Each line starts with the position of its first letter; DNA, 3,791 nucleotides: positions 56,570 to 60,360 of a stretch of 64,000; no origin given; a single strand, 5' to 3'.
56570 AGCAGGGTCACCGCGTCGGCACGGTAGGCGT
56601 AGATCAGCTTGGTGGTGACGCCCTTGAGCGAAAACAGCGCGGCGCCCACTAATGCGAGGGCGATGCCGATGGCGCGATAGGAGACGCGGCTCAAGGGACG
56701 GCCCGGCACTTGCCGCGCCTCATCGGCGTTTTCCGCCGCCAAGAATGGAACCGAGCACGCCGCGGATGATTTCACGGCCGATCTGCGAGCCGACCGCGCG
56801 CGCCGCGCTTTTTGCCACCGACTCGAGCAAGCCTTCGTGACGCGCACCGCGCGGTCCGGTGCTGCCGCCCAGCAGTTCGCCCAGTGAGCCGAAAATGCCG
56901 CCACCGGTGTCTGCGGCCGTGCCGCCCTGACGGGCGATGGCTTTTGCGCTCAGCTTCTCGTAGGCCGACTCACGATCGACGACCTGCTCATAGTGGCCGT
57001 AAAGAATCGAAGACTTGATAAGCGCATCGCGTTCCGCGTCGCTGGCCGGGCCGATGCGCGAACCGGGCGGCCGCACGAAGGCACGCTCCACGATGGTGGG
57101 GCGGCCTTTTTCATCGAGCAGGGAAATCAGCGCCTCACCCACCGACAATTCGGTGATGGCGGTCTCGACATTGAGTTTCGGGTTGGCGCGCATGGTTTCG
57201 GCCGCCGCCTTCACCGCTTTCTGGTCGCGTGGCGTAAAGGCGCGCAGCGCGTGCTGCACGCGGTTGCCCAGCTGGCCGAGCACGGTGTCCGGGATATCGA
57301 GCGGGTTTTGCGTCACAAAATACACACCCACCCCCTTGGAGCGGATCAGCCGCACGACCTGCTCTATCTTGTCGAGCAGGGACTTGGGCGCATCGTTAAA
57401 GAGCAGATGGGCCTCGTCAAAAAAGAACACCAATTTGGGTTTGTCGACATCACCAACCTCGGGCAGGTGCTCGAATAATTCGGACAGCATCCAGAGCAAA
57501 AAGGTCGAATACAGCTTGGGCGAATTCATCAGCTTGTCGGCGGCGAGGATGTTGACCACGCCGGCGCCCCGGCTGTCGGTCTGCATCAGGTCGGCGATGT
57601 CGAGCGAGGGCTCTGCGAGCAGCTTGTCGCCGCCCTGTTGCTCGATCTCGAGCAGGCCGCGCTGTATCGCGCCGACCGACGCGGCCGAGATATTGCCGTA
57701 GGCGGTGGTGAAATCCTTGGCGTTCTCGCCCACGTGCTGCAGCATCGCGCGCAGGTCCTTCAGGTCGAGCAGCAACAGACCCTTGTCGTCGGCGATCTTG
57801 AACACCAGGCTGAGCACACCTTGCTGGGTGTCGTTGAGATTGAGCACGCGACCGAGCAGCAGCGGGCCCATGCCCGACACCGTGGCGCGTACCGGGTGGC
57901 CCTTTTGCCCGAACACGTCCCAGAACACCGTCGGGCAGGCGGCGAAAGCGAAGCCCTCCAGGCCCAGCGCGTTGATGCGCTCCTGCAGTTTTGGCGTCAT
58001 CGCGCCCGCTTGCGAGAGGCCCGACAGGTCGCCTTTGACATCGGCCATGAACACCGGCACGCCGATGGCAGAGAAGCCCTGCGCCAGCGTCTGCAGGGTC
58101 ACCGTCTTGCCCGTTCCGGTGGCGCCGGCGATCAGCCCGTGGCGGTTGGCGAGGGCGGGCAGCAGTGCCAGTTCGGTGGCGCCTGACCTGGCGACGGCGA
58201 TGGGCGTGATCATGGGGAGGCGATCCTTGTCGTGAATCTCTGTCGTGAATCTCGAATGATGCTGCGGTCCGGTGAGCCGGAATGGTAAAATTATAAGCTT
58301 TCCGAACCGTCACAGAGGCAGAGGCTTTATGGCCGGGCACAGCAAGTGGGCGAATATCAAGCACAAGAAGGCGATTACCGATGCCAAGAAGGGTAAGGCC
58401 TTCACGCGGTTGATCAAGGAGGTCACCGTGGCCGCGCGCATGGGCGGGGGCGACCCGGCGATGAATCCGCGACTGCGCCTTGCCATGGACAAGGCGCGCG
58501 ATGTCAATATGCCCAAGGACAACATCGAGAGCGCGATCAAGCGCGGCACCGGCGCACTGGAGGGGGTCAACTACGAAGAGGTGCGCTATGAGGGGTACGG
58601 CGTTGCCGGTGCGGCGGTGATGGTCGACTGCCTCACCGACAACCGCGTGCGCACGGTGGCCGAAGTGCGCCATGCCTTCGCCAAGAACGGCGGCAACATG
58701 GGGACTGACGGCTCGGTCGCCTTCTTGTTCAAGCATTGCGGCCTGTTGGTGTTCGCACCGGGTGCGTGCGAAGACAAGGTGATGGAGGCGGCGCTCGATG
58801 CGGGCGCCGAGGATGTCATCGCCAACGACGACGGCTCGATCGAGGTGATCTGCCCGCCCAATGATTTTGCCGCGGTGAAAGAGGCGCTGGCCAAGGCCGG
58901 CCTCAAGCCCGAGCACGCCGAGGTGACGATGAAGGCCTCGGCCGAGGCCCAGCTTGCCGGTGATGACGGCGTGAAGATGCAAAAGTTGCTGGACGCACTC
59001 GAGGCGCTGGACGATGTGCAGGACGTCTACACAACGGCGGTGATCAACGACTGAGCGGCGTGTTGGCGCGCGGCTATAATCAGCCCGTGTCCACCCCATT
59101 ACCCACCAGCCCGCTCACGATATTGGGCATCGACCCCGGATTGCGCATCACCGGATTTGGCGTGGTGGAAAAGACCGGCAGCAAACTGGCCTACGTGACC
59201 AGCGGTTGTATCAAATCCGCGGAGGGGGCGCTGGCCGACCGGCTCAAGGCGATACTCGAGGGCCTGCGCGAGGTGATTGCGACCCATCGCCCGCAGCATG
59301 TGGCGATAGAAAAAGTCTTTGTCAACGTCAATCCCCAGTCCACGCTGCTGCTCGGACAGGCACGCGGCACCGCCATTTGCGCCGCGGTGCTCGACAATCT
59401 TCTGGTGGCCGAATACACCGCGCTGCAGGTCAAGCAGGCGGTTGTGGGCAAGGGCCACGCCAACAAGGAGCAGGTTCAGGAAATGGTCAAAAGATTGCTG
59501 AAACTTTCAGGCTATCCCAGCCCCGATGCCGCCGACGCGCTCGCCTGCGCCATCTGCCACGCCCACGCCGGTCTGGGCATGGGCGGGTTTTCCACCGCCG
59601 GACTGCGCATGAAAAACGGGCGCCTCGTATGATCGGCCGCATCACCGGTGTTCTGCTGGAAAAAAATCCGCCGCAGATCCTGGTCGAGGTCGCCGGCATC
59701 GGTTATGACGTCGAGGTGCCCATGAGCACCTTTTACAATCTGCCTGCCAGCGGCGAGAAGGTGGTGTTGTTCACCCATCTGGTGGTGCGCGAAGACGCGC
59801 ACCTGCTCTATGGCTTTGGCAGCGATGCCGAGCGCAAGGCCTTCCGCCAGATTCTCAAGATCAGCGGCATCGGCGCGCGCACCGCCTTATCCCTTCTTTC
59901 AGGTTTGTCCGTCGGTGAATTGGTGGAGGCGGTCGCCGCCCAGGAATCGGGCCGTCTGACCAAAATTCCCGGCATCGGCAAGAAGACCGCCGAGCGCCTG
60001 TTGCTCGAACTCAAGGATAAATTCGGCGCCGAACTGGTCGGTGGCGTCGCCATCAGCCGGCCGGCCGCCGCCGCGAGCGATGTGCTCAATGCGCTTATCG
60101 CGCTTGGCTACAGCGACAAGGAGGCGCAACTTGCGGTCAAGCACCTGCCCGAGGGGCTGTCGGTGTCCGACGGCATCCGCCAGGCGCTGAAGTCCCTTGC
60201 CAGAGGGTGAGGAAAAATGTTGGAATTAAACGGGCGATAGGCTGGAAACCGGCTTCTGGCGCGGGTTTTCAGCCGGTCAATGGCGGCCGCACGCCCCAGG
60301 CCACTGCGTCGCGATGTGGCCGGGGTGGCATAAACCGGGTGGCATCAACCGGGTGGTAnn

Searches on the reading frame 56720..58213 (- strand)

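Call 64: search_protein_families(library=pfam, proteins=[window:56720-58213:-], max_evalue=0.001)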
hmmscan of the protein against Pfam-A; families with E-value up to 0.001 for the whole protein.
window:56720-58213:- (497 aa): 6 families
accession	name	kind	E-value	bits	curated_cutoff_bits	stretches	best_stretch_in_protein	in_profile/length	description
PF05872.18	HerA_C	-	2.4e-228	759.3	22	1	10-496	8-501/502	Helicase HerA-like C-terminal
PF12846.13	AAA_10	-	1.6e-06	27.8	27.5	0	234-364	217-340/362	AAA-like domain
PF01935.23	DUF87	-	1.6e-05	25.5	23.2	1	20-80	20-76/220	Helicase HerA, central domain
PF01580.24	FtsK_SpoIIIE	-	2.7e-05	24.1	24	1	22-46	39-62/221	FtsK/SpoIIIE family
PF13401.12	AAA_22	-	0.00026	21.7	27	0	24-48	6-30/130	AAA domain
PF04851.21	ResIII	-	0.00062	20.2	22.5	0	23-47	23-47/164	Type III restriction enzyme, res subunit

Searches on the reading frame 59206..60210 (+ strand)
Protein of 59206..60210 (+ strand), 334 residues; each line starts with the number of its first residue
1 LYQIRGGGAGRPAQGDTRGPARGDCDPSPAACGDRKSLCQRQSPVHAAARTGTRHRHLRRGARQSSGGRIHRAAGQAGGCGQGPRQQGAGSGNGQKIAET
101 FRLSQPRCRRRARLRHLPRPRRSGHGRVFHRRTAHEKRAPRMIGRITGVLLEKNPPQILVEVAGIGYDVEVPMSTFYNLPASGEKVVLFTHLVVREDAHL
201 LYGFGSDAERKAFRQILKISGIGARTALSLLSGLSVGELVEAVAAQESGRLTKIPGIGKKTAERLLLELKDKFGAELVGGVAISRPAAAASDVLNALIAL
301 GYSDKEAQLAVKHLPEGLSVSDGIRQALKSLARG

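Call 6: search_protein_families(library=pfam, proteins=[window:59206-60210:+], max_evalue=0.0001)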
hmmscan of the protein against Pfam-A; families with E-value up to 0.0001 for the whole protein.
window:59206-60210:+ (334 aa): 4 families
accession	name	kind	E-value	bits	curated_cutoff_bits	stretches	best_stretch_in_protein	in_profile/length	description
PF01330.27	RuvA_N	-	1.9e-23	82.7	23.6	1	142-203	1-61/61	RuvA N terminal domain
PF14520.12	HHH_5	-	1.6e-16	60.9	27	1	213-271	1-57/57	Helix-hairpin-helix domain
PF07499.19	RuvA_C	-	7.3e-14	52.4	24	1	289-331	2-46/47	RuvA, C-terminal domain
PF21176.3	RecR_HhH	-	7.5e-05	22.9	27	0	251-269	8-26/45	RecR, helix-hairpin-helix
